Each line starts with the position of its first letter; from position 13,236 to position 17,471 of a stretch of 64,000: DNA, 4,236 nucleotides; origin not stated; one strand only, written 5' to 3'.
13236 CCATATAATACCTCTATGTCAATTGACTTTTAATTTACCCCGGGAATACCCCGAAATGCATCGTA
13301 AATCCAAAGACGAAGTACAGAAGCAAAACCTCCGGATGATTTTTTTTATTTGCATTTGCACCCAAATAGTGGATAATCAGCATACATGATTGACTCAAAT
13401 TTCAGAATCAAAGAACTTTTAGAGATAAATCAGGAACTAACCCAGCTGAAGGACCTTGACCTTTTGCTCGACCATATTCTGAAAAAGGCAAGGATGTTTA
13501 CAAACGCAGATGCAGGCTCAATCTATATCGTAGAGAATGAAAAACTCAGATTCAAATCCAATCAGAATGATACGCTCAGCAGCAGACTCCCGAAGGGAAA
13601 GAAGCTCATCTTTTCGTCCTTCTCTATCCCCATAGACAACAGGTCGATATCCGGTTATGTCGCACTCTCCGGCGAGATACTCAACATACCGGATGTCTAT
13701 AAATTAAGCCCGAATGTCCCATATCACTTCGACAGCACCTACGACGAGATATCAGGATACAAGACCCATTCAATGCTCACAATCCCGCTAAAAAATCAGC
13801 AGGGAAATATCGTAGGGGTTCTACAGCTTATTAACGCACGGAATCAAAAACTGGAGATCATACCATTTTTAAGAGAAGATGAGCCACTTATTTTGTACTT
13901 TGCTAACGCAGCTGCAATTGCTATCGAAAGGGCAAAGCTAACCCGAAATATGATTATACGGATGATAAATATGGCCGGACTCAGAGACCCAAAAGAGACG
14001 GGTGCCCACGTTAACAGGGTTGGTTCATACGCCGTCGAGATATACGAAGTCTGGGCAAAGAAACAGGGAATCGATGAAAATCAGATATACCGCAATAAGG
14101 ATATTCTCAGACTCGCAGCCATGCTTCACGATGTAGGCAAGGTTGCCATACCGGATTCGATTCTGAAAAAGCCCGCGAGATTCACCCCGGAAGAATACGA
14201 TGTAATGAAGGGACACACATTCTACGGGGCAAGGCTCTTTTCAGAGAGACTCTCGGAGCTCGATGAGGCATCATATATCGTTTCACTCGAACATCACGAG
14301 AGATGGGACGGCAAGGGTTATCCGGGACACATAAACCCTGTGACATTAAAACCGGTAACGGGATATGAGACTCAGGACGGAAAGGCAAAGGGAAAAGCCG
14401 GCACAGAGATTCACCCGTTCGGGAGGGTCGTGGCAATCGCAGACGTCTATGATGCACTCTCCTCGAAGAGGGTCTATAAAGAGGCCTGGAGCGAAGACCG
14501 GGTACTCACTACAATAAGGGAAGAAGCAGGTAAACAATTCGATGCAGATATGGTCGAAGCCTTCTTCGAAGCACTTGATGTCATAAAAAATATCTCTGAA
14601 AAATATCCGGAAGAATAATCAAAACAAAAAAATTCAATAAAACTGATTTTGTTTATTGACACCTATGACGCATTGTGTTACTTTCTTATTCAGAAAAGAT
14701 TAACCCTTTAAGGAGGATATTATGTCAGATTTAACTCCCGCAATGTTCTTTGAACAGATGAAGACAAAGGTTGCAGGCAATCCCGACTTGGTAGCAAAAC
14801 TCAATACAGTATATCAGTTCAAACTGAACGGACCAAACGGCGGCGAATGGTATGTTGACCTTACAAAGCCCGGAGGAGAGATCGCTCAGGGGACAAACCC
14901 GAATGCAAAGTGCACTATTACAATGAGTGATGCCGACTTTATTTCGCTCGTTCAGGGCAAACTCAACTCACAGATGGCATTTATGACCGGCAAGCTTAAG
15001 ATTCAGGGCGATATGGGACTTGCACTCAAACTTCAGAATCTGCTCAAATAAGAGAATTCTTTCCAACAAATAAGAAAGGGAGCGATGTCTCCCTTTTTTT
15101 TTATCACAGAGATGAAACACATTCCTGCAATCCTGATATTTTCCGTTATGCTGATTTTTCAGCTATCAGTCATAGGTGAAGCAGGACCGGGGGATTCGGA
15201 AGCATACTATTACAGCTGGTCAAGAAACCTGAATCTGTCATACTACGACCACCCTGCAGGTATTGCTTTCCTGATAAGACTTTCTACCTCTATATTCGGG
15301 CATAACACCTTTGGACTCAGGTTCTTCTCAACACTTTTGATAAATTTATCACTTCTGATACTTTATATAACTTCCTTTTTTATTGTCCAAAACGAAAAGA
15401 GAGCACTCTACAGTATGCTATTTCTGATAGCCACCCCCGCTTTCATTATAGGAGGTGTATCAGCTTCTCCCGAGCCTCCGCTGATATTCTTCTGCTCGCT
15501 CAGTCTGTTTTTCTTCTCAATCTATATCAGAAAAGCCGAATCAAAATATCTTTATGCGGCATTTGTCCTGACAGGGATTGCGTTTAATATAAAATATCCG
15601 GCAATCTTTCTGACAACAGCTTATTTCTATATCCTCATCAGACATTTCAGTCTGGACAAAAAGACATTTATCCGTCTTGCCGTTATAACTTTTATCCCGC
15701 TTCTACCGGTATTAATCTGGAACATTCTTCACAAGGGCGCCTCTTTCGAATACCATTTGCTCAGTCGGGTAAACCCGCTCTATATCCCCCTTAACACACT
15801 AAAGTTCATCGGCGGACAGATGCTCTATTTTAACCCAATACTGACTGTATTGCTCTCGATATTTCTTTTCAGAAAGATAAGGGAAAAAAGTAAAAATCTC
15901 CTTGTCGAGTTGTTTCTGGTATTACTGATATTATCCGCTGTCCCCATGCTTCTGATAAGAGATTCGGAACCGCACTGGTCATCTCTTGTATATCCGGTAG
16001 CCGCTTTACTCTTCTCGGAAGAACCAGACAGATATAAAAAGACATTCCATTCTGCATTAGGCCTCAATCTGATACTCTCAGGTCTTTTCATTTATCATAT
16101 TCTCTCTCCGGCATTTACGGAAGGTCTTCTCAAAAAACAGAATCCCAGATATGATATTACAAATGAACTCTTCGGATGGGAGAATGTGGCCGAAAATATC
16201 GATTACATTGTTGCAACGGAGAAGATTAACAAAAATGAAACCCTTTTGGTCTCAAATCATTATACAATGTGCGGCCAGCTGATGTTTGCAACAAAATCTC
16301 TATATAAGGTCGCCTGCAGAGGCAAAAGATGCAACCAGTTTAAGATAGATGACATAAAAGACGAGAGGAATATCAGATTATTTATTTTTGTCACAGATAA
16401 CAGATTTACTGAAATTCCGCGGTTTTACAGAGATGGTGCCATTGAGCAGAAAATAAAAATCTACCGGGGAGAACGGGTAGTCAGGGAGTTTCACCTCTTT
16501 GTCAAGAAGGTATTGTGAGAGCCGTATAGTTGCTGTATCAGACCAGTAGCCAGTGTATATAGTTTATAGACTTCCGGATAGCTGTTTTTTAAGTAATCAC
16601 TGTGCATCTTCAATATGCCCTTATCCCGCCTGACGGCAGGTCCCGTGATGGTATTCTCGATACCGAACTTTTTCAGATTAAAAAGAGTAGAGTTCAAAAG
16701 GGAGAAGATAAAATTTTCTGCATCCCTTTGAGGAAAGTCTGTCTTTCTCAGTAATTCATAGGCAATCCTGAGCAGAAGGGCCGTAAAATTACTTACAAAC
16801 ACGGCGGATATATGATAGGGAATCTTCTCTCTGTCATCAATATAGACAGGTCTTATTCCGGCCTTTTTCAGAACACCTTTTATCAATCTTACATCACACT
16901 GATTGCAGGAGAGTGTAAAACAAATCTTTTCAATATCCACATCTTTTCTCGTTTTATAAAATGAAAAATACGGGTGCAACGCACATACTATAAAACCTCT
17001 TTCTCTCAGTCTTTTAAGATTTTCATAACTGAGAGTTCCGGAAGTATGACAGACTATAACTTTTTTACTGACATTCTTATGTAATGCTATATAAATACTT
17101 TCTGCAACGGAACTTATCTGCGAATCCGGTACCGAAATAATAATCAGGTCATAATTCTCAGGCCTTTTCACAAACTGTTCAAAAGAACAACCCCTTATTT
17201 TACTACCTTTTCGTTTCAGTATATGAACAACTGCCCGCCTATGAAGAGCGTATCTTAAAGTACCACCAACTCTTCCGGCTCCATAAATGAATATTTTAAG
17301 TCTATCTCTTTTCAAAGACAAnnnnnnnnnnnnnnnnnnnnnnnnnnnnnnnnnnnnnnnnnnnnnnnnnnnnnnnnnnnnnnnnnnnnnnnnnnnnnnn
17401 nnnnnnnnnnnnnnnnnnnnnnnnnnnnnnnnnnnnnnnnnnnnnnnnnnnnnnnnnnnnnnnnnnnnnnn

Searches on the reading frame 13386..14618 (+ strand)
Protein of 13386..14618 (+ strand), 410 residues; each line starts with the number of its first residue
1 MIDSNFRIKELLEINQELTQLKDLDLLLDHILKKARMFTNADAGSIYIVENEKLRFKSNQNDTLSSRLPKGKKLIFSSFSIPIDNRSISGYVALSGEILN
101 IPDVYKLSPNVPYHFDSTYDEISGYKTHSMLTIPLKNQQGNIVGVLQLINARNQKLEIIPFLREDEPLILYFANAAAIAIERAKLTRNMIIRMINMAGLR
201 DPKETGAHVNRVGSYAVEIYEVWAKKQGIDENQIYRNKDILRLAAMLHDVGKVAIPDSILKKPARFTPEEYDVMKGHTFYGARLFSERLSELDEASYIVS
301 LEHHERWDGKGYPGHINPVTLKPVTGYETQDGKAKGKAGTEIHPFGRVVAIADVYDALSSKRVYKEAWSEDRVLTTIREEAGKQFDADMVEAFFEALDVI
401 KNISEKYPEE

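Call 80: search_protein_families(library=pfam, proteins=[window:13386-14618:+], max_evalue=0.0001)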
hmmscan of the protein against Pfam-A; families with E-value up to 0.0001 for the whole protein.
window:13386-14618:+ (410 aa): 4 families
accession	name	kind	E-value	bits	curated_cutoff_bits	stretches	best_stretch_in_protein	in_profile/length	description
PF13487.12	HD_5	-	4e-24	85.7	27.2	2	236-315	37-117/170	HD domain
PF01966.28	HD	-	1.3e-17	64.6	22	1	207-357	3-115/116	HD domain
PF01590.32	GAF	-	3.9e-16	60.2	22.4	1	23-180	1-133/133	GAF domain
PF13492.12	GAF_3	-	2.6e-07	31.5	27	1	23-182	1-129/129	GAF domain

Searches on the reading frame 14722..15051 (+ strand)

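Call 80: search_protein_families(library=pfam, proteins=[window:14722-15051:+], max_evalue=0.0001)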
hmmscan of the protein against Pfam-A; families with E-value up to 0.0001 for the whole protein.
window:14722-15051:+ (109 aa): 1 family
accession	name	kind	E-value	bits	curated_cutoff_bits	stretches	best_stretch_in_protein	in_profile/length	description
PF02036.22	SCP2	-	2.7e-30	105.1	21.3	1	10-109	1-101/101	SCP-2 sterol transfer family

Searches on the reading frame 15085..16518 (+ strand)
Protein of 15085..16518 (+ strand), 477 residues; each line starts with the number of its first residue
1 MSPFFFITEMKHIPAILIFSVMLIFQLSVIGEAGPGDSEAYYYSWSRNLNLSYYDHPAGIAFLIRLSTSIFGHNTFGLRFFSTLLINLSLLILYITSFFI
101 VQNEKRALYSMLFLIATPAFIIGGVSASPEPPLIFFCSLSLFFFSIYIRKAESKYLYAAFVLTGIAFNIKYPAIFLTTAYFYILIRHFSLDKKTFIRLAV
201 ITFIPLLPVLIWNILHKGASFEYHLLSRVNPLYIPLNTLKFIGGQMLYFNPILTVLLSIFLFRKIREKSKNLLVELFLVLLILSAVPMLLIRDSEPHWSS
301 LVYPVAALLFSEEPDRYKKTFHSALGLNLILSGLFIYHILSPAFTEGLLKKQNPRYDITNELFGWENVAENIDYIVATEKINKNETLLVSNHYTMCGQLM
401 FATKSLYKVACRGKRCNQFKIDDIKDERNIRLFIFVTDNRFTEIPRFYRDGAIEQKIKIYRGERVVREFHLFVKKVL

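Call 80: search_protein_families(library=pfam, proteins=[window:15085-16518:+], max_evalue=0.0001)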
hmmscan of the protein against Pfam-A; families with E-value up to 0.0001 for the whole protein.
window:15085-16518:+ (477 aa): 2 families
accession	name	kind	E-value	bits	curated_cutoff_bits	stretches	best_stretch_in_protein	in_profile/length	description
PF13231.12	PMT_2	-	2.7e-23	83.4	26.1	1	55-212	1-160/160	Dolichyl-phosphate-mannose-protein mannosyltransferase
PF02366.24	PMT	-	9.4e-12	45.4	22.7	1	69-191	76-204/245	Dolichyl-phosphate-mannose-protein mannosyltransferase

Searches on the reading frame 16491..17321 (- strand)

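Call 80: search_protein_families(library=pfam, proteins=[window:16491-17321:-], max_evalue=0.0001)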
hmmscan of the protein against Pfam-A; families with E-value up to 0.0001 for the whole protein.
window:16491-17321:- (276 aa): 2 families
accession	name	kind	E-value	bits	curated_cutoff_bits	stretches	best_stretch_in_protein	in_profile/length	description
PF10728.14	DUF2520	-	1.2e-24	86.9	25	1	133-257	1-123/125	Domain of unknown function (DUF2520)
PF10727.15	Rossmann-like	-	1.9e-11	44.3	23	1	3-117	10-131/131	Rossmann-like domain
